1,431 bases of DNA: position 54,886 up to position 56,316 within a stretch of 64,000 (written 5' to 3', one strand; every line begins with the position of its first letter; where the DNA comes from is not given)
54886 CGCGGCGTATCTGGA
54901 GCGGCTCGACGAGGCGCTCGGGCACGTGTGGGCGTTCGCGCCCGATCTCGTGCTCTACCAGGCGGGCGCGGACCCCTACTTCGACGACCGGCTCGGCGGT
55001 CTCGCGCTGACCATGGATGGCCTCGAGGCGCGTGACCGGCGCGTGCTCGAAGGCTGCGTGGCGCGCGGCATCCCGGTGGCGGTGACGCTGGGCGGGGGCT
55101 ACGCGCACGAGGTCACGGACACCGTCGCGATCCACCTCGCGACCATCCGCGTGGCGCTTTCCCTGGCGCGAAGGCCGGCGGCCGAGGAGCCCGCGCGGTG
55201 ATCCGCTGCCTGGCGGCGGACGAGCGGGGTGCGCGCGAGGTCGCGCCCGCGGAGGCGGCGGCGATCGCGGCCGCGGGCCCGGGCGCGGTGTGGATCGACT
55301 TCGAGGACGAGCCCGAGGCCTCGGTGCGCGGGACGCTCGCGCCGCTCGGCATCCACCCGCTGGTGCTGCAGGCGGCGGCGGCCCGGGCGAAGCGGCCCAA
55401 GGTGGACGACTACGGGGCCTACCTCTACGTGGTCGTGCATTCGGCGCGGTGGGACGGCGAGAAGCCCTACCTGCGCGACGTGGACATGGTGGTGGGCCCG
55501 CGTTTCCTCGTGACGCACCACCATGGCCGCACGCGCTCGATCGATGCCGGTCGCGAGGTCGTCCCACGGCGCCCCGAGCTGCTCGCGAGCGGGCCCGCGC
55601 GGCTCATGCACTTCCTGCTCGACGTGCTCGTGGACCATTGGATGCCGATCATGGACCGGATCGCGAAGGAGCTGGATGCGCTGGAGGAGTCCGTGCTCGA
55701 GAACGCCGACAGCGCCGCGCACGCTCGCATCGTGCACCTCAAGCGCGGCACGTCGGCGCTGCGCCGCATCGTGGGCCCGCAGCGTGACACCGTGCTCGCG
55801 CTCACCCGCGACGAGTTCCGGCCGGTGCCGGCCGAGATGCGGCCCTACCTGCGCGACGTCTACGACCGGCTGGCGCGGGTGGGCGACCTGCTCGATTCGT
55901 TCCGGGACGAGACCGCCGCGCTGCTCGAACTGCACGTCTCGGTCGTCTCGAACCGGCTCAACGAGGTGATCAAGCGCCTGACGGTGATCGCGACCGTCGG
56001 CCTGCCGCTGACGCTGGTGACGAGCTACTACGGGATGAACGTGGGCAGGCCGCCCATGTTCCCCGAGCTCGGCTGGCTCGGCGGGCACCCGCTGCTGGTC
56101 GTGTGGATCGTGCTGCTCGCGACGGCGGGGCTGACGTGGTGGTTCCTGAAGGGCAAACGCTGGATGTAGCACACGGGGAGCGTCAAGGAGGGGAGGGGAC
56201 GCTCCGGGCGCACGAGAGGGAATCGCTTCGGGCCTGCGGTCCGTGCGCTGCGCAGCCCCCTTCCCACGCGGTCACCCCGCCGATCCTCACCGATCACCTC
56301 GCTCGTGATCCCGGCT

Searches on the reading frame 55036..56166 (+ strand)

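Call 87: search_protein_families(library=pfam, proteins=[window:55036-56166:+], max_evalue=0.00001)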
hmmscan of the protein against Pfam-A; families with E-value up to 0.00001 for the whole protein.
window:55036-56166:+ (377 aa): 1 family
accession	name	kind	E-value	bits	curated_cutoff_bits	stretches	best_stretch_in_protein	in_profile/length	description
PF01544.23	CorA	-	5e-57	193.9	27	1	83-372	3-291/292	CorA-like Mg2+ transporter protein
